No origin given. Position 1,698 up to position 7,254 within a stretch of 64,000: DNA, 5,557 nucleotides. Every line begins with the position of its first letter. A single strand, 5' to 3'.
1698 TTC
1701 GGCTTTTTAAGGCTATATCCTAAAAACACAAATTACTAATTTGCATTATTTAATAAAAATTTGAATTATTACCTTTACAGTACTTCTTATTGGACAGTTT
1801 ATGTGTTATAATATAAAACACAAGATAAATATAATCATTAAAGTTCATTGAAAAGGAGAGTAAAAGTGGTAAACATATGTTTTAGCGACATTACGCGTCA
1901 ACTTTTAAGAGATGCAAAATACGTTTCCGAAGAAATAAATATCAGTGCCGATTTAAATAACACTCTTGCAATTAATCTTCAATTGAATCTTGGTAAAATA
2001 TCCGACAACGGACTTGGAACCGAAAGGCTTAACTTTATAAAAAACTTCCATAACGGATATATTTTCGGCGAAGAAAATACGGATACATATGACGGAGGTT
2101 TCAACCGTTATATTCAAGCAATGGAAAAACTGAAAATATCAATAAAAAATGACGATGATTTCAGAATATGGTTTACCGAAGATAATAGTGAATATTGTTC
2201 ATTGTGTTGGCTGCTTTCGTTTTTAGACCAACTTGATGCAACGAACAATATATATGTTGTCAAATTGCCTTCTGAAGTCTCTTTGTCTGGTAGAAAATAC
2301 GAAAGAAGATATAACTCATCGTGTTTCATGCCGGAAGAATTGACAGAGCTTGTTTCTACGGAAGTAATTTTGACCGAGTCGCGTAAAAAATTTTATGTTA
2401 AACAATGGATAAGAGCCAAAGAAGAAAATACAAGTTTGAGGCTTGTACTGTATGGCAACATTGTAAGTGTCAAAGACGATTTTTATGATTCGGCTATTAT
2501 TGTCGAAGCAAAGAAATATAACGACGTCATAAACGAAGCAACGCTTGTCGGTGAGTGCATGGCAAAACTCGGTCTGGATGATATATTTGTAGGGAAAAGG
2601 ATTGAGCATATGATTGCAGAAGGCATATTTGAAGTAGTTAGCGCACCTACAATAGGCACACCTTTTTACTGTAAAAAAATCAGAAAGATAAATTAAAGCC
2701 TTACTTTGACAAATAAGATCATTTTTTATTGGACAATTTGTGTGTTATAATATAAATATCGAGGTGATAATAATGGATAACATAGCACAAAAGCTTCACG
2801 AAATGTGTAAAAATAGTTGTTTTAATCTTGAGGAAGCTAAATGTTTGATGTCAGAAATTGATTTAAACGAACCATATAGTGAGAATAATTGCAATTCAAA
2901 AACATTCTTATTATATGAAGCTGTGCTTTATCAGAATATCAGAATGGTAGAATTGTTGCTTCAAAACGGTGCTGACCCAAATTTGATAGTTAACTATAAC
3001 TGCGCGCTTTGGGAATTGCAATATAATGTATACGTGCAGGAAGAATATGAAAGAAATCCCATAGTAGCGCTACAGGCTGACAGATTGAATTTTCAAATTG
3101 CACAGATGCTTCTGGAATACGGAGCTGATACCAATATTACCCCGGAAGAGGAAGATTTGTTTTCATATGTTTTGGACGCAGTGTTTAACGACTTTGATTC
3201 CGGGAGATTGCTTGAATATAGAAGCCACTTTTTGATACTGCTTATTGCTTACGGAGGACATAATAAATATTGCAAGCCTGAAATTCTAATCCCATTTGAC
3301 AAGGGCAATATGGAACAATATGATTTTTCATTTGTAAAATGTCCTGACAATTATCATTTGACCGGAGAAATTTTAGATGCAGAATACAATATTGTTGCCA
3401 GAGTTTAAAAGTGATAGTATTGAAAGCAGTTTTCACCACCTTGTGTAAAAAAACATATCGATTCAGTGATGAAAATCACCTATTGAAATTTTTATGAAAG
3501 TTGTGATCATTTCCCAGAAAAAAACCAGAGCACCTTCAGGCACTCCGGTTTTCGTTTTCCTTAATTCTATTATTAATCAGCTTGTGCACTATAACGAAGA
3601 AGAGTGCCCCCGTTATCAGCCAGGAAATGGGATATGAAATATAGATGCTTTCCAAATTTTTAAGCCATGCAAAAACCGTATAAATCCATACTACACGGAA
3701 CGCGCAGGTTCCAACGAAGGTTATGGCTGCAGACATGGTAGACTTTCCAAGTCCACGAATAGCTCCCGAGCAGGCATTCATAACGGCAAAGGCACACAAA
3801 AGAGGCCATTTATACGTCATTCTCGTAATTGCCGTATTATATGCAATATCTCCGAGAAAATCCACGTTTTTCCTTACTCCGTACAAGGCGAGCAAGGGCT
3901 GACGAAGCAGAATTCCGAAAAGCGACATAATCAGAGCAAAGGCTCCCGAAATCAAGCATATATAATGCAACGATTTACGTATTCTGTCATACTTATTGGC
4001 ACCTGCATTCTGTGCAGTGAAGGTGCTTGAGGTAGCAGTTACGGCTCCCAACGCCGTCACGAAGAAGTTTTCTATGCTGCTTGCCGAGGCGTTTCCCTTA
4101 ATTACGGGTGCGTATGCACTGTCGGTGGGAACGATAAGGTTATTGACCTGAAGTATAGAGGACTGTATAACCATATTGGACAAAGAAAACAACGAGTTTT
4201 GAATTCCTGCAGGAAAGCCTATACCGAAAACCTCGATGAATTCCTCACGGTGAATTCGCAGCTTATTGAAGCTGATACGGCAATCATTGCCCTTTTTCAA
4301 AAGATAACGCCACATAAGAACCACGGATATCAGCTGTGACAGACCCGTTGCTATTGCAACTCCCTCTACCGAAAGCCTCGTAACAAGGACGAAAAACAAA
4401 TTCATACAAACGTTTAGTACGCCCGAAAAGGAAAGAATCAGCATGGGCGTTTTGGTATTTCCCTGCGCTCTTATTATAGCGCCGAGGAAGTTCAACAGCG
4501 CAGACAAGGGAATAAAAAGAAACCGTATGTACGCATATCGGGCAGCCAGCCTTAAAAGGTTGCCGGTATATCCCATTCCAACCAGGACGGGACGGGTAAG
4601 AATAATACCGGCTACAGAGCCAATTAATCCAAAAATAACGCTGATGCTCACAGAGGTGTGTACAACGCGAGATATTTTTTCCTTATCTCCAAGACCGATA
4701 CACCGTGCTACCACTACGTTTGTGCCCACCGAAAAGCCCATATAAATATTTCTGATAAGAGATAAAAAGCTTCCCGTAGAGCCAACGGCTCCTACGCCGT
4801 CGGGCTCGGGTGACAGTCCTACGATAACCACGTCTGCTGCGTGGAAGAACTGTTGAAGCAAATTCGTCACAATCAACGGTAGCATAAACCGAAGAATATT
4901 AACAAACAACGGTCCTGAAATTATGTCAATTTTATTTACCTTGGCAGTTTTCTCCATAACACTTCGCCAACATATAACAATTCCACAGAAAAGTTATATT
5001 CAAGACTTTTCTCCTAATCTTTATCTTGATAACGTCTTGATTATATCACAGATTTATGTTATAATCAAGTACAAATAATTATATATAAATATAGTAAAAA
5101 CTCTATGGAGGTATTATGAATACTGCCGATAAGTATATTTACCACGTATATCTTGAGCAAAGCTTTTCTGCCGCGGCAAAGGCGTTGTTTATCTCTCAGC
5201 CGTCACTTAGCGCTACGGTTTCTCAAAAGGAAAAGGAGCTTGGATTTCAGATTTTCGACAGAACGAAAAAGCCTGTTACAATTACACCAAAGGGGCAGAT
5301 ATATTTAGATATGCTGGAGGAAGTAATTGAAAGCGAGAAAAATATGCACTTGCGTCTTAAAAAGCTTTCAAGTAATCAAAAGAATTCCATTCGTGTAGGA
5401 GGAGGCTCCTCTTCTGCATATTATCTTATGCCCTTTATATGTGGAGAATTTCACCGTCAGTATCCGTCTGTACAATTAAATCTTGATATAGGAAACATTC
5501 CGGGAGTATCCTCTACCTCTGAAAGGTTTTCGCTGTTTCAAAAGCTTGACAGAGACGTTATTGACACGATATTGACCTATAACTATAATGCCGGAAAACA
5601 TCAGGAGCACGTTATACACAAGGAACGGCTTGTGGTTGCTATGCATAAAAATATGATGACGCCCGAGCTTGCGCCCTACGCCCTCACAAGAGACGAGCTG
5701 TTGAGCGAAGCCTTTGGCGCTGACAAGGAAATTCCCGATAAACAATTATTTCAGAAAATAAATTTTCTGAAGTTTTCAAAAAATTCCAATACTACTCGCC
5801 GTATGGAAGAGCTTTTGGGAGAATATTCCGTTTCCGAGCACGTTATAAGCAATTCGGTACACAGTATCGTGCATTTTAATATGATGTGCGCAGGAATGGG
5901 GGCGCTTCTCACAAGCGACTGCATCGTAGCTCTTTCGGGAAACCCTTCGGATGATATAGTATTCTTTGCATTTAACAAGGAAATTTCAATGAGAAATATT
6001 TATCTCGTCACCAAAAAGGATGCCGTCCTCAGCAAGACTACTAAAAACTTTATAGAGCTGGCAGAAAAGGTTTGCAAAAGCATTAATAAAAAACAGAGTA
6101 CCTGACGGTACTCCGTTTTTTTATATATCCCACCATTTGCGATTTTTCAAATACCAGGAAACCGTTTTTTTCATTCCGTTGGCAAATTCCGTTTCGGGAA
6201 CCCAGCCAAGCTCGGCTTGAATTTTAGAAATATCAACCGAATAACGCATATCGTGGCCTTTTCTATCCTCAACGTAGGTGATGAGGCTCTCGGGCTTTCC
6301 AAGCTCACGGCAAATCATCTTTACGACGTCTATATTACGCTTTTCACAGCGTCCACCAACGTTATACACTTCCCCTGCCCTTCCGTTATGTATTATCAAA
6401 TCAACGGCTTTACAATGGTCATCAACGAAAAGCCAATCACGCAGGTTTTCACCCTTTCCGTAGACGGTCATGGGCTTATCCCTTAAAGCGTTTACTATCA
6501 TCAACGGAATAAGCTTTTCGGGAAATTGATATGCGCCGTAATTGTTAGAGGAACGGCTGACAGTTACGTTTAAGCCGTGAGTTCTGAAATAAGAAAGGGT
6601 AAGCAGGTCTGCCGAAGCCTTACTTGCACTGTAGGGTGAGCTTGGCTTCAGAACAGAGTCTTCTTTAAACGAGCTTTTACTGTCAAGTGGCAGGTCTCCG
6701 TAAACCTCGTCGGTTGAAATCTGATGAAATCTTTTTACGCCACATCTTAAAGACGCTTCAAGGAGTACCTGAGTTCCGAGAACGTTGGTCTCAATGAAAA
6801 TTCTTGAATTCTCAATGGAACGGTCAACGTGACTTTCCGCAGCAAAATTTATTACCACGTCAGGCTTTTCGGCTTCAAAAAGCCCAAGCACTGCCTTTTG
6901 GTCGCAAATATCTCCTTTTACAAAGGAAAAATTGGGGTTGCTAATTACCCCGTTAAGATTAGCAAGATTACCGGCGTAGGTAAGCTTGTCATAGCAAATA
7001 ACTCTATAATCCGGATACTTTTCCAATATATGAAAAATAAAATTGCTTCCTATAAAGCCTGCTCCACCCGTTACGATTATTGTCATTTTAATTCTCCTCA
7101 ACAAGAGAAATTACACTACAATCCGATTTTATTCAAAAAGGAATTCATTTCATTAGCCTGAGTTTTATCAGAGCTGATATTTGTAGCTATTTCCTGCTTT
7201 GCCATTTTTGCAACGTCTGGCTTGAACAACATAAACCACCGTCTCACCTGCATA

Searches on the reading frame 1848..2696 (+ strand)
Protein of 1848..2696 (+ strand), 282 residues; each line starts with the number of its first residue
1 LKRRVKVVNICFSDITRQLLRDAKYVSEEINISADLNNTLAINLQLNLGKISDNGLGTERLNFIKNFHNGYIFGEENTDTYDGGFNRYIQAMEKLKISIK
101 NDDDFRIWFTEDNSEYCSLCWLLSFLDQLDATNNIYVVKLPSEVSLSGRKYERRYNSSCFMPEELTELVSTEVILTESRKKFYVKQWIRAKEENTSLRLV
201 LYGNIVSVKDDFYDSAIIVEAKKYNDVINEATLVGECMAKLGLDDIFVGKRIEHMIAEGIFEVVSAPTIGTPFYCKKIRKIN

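Call 67: search_protein_families(library=pfam, proteins=[window:1848-2696:+], max_evalue=0.00001)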
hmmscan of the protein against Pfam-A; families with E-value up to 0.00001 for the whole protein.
window:1848-2696:+ (282 aa): 2 families
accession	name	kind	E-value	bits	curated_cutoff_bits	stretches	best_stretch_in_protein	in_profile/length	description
PF12395.13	DUF3658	-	1.2e-18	67.5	23.3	1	173-266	6-99/107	Protein of unknown function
PF08874.15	DUF1835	-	1.1e-06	29.2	21.1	1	8-139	1-121/122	Domain of unknown function (DUF1835)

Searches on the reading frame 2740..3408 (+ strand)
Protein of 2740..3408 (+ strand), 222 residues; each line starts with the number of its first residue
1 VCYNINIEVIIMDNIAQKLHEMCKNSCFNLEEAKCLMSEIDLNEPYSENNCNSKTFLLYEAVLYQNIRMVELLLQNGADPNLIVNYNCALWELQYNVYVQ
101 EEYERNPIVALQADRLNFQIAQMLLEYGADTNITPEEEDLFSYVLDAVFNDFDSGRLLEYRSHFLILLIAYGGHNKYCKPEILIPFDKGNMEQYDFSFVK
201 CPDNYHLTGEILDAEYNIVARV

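Call 67: search_protein_families(library=pfam, proteins=[window:2740-3408:+], max_evalue=0.00001)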
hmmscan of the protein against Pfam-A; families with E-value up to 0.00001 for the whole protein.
window:2740-3408:+ (222 aa): 4 families
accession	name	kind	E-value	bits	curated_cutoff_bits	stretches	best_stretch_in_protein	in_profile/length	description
PF12796.13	Ank_2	-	4.8e-07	30.7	27.3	0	19-82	33-88/90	Ankyrin repeats (3 copies)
PF00023.36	Ank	-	5e-07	30.1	21.1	0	58-82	6-30/33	Ankyrin repeat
PF13606.12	Ank_3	-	4.4e-06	27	22.3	0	57-81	5-29/30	Ankyrin repeat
PF13857.12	Ank_5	-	5.5e-06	27.1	27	0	50-88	8-50/56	Ankyrin repeats (many copies)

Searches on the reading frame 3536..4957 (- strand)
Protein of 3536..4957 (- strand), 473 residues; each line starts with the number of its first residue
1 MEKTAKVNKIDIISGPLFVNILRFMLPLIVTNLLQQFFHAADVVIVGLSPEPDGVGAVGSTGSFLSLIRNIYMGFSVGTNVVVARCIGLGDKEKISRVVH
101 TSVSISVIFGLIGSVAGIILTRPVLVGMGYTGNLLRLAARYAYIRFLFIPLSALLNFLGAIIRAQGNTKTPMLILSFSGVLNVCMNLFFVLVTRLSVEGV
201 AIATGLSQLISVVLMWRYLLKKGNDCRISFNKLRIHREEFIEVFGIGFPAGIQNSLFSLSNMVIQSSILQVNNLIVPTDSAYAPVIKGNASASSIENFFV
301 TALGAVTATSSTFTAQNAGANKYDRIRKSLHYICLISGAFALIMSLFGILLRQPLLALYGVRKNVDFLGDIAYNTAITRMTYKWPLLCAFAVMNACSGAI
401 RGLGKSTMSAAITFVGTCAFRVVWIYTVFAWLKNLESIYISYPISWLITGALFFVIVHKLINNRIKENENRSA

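Call 67: search_protein_families(library=pfam, proteins=[window:3536-4957:-], max_evalue=0.00001)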
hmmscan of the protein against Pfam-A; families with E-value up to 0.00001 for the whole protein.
window:3536-4957:- (473 aa): 1 family
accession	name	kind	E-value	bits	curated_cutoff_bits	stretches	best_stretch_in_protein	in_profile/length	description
PF01554.23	MatE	-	8.6e-41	139.7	24.9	2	27-186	1-159/161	MatE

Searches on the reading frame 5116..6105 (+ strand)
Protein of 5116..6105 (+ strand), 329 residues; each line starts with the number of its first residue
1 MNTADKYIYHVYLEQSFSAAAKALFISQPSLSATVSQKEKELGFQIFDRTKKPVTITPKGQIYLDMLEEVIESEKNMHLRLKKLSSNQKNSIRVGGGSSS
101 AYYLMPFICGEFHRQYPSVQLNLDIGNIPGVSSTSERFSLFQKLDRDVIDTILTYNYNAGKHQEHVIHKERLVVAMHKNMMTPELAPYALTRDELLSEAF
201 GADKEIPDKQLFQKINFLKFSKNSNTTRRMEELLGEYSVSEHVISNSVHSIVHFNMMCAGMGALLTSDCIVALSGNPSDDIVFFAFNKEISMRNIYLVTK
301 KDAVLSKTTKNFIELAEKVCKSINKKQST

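Call 67: search_protein_families(library=pfam, proteins=[window:5116-6105:+], max_evalue=0.00001)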
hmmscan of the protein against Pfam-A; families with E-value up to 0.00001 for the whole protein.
window:5116-6105:+ (329 aa): 2 families
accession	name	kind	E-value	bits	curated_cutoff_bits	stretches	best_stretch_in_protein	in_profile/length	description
PF00126.33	HTH_1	-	9.7e-15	54.7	26.6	1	7-61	6-60/60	Bacterial regulatory helix-turn-helix protein, lysR family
PF03466.25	LysR_substrate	-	2.8e-12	46.9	28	1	89-319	5-207/209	LysR substrate binding domain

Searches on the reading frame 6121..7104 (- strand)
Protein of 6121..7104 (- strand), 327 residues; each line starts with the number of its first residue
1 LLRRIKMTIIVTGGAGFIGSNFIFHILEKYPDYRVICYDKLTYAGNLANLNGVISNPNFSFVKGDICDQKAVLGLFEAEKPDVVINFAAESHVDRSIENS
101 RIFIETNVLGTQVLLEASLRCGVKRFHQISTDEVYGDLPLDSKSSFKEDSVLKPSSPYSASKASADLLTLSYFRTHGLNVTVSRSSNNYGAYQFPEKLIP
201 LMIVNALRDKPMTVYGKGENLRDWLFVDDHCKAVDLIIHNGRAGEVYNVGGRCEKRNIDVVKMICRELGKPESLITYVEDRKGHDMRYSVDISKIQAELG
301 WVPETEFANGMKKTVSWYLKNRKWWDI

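Call 67: search_protein_families(library=pfam, proteins=[window:6121-7104:-], max_evalue=0.00001)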
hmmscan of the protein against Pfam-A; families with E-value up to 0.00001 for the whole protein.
window:6121-7104:- (327 aa): 6 families
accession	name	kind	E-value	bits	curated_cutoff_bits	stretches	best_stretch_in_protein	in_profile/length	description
PF16363.11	GDP_Man_Dehyd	-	2.5e-82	277.5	27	1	10-314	1-332/332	GDP-mannose 4,6 dehydratase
PF01370.27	Epimerase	-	6.3e-67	225.9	20.9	1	9-250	1-240/240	NAD dependent epimerase/dehydratase family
PF02719.21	Polysacc_synt_2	-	1.6e-17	64.1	20.2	1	9-133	1-130/293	Polysaccharide biosynthesis protein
PF01073.25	3Beta_HSD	-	2.3e-15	56.8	22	1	10-229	1-220/280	3-beta hydroxysteroid dehydrogenase/isomerase family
PF04321.23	RmlD_sub_bind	-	8.3e-14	51.8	27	1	7-211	1-172/287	RmlD substrate binding domain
PF07993.18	NAD_binding_4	-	5e-13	49.2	20.1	1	11-187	1-206/258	Male sterility protein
